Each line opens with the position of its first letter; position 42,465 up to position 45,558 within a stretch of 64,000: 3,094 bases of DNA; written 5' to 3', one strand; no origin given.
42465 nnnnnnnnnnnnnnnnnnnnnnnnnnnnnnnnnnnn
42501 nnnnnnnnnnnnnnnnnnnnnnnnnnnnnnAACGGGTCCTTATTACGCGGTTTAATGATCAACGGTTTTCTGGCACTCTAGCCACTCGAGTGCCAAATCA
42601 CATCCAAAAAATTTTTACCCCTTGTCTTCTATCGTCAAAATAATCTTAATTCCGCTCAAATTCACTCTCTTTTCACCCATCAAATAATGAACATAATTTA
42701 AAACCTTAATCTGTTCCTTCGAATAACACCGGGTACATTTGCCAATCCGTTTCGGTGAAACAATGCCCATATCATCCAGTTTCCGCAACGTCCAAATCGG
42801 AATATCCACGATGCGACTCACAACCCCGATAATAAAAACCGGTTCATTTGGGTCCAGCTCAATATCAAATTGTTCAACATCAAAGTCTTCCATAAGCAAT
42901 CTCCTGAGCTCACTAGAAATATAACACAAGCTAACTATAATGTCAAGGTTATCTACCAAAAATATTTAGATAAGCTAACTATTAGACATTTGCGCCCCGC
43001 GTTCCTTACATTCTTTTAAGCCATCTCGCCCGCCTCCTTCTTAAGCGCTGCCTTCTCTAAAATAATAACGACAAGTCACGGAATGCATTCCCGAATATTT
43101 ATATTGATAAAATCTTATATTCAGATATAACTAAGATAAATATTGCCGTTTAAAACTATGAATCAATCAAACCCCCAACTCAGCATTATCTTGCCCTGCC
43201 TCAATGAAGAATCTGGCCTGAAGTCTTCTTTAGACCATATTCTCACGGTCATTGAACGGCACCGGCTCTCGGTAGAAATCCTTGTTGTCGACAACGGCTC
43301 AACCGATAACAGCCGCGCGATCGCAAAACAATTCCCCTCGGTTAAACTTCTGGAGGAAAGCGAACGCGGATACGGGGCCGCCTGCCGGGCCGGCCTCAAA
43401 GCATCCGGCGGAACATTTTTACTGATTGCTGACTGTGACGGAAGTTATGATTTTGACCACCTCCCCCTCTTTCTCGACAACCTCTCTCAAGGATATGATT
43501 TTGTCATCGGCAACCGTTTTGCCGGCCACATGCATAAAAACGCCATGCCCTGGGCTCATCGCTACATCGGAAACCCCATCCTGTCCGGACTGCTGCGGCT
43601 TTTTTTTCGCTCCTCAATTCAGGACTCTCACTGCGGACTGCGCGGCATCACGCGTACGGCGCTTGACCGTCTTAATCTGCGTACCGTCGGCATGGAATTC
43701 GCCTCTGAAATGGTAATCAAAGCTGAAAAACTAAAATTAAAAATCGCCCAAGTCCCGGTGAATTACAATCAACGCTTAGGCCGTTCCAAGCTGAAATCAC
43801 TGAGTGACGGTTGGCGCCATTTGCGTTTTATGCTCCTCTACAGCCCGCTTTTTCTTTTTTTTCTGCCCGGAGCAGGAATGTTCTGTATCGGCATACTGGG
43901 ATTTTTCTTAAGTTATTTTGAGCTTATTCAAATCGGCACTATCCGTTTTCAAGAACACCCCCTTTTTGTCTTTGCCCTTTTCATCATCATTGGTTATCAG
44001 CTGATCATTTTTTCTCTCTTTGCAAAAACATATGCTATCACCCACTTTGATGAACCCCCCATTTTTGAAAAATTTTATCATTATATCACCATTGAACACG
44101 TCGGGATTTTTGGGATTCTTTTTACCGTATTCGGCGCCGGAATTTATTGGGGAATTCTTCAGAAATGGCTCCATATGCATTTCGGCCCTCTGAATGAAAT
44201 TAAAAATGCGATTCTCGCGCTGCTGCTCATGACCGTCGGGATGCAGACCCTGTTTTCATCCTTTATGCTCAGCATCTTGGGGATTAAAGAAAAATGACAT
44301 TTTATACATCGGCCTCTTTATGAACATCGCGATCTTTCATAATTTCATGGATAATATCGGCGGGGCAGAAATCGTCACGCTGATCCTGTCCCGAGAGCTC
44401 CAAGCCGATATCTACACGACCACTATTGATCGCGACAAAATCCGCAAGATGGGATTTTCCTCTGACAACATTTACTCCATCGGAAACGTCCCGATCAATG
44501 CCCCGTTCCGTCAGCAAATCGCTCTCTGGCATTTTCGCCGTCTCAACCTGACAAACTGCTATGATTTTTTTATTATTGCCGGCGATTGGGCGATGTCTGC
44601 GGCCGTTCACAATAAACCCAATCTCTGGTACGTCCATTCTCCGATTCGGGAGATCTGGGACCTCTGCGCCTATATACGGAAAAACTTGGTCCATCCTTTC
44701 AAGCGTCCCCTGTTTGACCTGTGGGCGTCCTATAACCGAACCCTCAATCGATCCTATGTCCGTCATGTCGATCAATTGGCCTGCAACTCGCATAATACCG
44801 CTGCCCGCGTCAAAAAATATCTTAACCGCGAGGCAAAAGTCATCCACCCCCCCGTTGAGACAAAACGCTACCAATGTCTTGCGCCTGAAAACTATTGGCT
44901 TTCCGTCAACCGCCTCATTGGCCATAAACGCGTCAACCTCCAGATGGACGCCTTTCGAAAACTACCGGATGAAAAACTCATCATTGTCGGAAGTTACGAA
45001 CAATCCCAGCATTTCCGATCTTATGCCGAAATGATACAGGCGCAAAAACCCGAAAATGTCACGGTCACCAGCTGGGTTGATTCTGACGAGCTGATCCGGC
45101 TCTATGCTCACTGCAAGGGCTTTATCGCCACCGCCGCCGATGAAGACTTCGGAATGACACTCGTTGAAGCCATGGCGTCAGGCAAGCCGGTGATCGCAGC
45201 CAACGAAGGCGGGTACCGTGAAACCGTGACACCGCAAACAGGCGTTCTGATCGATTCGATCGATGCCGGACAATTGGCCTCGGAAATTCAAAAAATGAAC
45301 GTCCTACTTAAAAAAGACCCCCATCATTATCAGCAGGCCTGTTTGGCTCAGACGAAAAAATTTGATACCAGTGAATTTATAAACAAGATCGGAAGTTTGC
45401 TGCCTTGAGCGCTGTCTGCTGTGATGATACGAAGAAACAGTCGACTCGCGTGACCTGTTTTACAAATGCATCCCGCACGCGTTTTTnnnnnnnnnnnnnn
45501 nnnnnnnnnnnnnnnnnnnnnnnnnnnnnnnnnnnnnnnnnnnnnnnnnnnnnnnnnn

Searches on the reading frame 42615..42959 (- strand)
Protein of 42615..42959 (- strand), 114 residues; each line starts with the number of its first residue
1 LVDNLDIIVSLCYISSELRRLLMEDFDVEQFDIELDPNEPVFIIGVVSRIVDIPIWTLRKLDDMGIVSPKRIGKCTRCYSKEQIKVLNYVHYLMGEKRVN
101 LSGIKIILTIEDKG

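Call 96: search_protein_families(library=pfam, proteins=[window:42615-42959:-], max_evalue=0.001)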
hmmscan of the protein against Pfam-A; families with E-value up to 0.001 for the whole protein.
window:42615-42959:- (114 aa): 1 family
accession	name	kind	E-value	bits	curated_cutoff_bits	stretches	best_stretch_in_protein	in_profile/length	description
PF13411.12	MerR_1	-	1e-07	32.4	21.6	1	44-108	3-66/69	MerR HTH family regulatory protein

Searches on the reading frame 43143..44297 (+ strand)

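Call 26: search_protein_families(library=pfam, proteins=[window:43143-44297:+])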
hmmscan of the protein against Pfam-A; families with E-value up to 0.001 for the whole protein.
window:43143-44297:+ (384 aa): 2 families
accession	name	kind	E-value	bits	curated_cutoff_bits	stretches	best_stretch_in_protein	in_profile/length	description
PF00535.33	Glycos_transf_2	-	1.8e-26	93.5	23.3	1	14-176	1-166/168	Glycosyl transferase family 2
PF13641.12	Glyco_tranf_2_3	-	0.00078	19.9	27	0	11-134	1-131/230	Glycosyltransferase like family 2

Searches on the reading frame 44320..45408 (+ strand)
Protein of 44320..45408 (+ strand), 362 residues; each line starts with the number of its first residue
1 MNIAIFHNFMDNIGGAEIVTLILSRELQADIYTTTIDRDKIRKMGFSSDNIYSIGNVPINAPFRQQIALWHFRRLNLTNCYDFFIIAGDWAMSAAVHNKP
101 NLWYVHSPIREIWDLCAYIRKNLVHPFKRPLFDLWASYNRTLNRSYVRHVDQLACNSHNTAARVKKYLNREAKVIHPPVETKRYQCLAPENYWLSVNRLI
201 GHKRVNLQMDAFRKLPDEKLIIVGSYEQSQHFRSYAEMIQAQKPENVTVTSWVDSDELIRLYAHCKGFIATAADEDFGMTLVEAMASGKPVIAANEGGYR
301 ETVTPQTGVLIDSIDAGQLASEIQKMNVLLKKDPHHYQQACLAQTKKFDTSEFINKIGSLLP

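Call 26: search_protein_families(library=pfam, proteins=[window:44320-45408:+])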
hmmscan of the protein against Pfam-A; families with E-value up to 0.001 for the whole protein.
window:44320-45408:+ (362 aa): 6 families
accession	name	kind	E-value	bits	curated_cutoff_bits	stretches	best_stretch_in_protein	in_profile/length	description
PF00534.26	Glycos_transf_1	-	5.1e-27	94.9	26.4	1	190-326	15-155/172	Glycosyl transferases group 1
PF13692.12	Glyco_trans_1_4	-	6.5e-20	72.3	27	1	194-325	5-138/142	Glycosyl transferases group 1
PF13439.12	Glyco_transf_4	-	1.5e-08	35.3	28.5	1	13-183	1-170/170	Glycosyltransferase Family 4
PF20706.3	GT4-conflict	-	4e-05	23.2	26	1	218-304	233-321/385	Family 4 Glycosyltransferase in conflict systems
PF13524.12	Glyco_trans_1_2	-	0.0002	21.8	25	1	210-311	7-97/144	Glycosyl transferase-like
PF02350.25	Epimerase_2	-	0.00081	18.8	30.6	0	208-327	203-317/347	UDP-N-acetylglucosamine 2-epimerase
